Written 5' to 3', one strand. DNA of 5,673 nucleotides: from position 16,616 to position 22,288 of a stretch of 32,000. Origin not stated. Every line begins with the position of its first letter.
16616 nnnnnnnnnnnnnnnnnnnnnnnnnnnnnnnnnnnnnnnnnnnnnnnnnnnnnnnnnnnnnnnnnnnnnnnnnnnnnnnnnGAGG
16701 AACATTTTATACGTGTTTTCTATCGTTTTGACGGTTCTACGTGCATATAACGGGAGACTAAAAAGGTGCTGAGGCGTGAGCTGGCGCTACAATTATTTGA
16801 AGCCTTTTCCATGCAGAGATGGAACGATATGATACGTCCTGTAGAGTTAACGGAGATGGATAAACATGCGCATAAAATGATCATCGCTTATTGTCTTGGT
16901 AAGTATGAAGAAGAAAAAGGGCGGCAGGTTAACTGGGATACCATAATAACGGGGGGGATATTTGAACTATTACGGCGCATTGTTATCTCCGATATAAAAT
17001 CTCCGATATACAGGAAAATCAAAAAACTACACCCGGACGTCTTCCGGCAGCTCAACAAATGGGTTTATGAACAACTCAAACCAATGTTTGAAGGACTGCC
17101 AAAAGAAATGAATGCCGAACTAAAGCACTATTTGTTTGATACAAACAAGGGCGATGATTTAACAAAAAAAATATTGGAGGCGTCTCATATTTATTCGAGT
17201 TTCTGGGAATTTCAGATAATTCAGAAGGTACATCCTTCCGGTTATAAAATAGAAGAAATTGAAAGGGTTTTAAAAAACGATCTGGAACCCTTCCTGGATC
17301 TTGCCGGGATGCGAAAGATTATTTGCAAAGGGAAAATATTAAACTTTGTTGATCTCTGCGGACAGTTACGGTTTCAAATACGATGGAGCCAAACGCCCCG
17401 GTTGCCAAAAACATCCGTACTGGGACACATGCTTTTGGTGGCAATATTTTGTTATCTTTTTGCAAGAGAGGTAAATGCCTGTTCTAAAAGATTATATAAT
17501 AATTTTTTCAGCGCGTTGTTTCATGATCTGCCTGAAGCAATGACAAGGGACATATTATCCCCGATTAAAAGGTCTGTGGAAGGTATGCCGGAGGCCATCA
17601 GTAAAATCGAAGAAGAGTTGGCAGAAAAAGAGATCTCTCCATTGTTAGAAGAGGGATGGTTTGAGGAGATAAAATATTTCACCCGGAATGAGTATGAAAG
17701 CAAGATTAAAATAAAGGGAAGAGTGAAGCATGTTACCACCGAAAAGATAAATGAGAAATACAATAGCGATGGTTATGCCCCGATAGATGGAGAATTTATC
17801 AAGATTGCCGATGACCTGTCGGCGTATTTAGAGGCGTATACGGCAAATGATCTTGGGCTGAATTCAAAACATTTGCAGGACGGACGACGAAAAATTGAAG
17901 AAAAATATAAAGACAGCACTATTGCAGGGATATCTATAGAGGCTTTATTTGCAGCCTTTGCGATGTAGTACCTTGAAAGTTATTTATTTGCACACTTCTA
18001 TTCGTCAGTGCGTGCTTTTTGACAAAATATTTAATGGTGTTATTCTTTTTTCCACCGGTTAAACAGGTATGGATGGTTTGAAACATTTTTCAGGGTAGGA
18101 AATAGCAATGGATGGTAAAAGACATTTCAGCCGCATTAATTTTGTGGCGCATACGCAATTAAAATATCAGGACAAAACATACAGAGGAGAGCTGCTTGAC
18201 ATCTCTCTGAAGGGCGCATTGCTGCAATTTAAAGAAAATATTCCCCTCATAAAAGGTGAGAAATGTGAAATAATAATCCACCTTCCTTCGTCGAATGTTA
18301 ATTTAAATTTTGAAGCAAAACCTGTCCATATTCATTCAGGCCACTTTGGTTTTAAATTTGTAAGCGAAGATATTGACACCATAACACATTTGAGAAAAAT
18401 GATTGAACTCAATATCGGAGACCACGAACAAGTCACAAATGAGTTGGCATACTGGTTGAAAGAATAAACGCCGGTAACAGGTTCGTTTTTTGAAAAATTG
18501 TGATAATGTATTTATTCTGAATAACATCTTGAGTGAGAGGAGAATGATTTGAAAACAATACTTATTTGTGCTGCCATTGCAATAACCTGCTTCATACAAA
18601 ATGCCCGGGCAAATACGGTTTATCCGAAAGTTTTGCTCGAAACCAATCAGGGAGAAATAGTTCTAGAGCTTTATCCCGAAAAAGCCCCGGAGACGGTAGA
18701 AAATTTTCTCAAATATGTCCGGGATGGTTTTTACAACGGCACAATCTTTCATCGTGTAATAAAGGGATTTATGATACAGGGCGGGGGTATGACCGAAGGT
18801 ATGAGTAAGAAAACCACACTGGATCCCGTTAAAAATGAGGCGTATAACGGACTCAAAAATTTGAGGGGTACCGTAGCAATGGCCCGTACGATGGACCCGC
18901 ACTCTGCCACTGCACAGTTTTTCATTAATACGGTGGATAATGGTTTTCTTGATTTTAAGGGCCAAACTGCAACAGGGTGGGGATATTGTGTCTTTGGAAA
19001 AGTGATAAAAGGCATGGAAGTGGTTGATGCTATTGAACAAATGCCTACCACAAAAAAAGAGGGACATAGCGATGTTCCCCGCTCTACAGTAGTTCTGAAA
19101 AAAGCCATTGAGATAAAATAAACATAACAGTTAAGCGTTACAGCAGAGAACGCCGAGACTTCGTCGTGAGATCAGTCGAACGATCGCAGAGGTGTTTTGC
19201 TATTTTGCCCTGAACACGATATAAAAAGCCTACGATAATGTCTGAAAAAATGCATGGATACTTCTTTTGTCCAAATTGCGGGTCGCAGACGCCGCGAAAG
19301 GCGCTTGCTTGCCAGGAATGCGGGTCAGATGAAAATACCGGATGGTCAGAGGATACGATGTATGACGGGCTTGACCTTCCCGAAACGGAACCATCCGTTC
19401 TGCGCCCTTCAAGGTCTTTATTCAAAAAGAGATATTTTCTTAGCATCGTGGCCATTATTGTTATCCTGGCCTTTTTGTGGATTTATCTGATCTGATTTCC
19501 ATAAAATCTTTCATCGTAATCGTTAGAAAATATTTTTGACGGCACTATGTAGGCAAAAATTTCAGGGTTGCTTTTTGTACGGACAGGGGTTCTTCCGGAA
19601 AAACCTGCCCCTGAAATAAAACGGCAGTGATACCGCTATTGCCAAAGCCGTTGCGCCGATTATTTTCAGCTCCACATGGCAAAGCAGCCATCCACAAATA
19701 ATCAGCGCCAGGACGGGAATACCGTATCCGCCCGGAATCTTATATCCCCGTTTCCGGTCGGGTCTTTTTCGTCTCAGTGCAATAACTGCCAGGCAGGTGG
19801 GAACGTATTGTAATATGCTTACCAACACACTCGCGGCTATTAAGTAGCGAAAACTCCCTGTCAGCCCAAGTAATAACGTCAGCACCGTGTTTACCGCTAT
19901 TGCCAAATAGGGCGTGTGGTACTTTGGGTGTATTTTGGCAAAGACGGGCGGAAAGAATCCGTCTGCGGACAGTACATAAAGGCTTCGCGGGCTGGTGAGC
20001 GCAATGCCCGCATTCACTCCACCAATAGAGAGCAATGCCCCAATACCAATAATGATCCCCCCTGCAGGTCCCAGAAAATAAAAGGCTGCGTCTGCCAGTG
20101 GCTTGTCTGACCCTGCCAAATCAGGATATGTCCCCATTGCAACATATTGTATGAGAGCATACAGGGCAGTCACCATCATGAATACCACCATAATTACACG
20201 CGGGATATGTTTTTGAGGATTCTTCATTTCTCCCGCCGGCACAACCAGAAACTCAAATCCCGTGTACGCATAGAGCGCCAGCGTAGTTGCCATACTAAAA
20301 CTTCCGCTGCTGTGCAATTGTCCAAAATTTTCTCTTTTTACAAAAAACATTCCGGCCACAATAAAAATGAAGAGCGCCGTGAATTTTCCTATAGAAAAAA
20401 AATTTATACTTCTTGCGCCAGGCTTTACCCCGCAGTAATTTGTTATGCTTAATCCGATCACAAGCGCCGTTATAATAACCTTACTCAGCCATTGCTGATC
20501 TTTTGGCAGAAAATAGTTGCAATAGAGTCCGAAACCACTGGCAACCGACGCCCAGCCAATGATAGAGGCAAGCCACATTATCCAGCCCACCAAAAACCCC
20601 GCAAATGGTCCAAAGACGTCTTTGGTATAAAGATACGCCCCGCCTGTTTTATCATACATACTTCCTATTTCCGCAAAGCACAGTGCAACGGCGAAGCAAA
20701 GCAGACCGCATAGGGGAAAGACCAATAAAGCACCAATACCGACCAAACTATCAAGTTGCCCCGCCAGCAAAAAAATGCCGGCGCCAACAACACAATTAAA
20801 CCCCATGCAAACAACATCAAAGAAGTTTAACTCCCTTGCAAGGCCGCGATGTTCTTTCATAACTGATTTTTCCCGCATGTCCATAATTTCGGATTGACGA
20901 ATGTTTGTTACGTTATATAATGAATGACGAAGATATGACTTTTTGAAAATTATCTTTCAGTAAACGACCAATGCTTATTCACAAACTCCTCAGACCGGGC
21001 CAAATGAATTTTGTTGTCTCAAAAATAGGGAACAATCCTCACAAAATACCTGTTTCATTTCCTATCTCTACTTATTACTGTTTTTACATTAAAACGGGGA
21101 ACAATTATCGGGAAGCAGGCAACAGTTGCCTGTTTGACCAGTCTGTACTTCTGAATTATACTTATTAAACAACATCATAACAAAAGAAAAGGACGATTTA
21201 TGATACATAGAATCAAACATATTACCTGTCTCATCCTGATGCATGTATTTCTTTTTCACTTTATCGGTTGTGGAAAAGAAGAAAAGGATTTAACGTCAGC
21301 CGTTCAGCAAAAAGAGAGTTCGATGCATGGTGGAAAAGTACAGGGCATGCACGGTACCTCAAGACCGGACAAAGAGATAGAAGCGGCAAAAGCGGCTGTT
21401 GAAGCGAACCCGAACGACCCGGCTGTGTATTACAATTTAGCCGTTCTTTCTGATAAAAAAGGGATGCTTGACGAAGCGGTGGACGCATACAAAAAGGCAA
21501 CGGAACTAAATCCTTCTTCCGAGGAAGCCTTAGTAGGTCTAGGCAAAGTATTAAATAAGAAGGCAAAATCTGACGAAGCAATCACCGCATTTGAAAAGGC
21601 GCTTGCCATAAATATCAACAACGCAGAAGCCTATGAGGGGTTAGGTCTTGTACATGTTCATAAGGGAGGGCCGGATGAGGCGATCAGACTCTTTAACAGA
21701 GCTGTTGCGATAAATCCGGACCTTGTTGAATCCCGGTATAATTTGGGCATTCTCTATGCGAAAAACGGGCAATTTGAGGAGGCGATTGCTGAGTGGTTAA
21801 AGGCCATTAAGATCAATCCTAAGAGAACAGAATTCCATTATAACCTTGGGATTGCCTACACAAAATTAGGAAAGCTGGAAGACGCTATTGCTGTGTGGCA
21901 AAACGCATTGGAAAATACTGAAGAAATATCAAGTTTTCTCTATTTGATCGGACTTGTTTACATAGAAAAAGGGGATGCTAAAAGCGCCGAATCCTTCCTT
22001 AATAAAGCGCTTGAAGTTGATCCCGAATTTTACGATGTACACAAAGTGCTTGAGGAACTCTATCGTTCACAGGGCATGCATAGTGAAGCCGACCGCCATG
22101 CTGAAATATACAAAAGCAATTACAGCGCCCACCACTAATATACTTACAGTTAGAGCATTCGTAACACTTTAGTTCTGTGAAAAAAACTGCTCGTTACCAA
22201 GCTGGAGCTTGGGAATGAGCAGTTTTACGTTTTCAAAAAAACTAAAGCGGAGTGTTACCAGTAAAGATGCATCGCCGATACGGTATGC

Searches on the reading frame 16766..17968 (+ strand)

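Call 86: search_protein_families(library=pfam, proteins=[window:16766-17968:+], max_evalue=0.00001)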
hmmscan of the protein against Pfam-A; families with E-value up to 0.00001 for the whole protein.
window:16766-17968:+ (400 aa): 2 families
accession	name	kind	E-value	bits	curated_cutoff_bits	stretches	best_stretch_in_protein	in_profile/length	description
PF13023.12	HD_3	-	2.9e-27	96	22.5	1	198-377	1-164/165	HD domain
PF12917.13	YfbR-like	-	1.2e-23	84.2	25.9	2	194-306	2-116/182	5'-deoxynucleotidase YfbR-like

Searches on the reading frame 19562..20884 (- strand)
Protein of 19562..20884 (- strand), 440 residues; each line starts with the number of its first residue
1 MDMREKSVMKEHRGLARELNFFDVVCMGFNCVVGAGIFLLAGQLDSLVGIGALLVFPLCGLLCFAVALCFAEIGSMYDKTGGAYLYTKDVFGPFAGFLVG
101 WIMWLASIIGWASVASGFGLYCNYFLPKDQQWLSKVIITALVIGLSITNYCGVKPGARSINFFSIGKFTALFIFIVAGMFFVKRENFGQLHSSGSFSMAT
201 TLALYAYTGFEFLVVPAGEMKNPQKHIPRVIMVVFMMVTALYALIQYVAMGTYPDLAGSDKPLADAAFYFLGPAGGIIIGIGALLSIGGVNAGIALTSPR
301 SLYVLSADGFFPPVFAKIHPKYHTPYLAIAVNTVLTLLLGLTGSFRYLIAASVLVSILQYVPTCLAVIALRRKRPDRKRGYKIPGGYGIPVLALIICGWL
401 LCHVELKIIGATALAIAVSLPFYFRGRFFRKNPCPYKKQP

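Call 86: search_protein_families(library=pfam, proteins=[window:19562-20884:-], max_evalue=0.00001)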
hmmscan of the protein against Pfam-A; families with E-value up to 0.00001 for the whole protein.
window:19562-20884:- (440 aa): 2 families
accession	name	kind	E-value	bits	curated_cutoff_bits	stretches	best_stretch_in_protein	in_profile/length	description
PF13520.12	AA_permease_2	-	5.3e-52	177.6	27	1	19-397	1-395/427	Amino acid permease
PF00324.27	AA_permease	-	9.1e-39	133.9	24.6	1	27-404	5-420/470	Amino acid permease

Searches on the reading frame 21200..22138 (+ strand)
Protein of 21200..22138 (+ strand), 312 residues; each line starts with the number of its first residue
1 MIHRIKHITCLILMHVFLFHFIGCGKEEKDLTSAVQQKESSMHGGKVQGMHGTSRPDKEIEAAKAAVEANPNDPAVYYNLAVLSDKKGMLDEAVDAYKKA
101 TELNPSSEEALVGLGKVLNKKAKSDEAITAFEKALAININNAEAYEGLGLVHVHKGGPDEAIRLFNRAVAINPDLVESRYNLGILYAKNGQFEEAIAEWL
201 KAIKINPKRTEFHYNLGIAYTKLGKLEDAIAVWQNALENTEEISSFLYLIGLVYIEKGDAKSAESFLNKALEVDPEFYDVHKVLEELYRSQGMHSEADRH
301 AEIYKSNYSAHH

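Call 86: search_protein_families(library=pfam, proteins=[window:21200-22138:+], max_evalue=0.00001)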
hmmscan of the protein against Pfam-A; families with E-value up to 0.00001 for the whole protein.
window:21200-22138:+ (312 aa): 27 families (the best 25 are shown)
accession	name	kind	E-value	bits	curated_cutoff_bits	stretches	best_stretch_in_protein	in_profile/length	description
PF13414.12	TPR_11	-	9.4e-47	156.9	26.8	4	186-224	4-42/42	TPR repeat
PF00515.34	TPR_1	-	3e-45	150.7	27.8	3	75-106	2-33/34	Tetratricopeptide repeat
PF13431.12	TPR_17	-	4.1e-42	139.4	24.4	2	164-197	1-34/34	Tetratricopeptide repeat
PF07719.23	TPR_2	-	1.4e-41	137.6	27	2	178-208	3-33/34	Tetratricopeptide repeat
PF13181.12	TPR_8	-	1.1e-37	125.4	25.7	2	76-106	3-33/34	Tetratricopeptide repeat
PF13432.12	TPR_16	-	4.9e-37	126.4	32.7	4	180-236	1-57/65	Tetratricopeptide repeat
PF13424.12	TPR_12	-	7.2e-29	100.2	30.1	3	109-171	4-74/77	Tetratricopeptide repeat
PF13428.12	TPR_14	-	3.7e-28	95.5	23.5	0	178-217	3-42/44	Tetratricopeptide repeat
PF14559.12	TPR_19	-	2.8e-26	92.1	25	1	158-197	7-46/68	Tetratricopeptide repeat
PF13176.12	TPR_7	-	5.2e-21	73.3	27.9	0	214-238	3-29/36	Tetratricopeptide repeat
PF13174.12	TPR_6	-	2.6e-20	72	26.3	0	76-107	2-33/33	Tetratricopeptide repeat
PF12895.13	ANAPC3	-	1.5e-17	64.1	27.2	1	159-234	6-80/82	Anaphase-promoting complex, cyclosome, subunit 3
PF23914.1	TPR_CcmH_CycH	-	4.9e-15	56.1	42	1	67-166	43-145/158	Cytochrome c-type biogenesis protein H TPR domain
PF13371.12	TPR_9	-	2.6e-12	47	35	0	157-209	10-62/73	Tetratricopeptide repeat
PF25063.1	ARM_TT21_C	-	8e-12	45.9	35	1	149-242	102-196/209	Tetratricopeptide repeat protein 21 C-terminal ARM domain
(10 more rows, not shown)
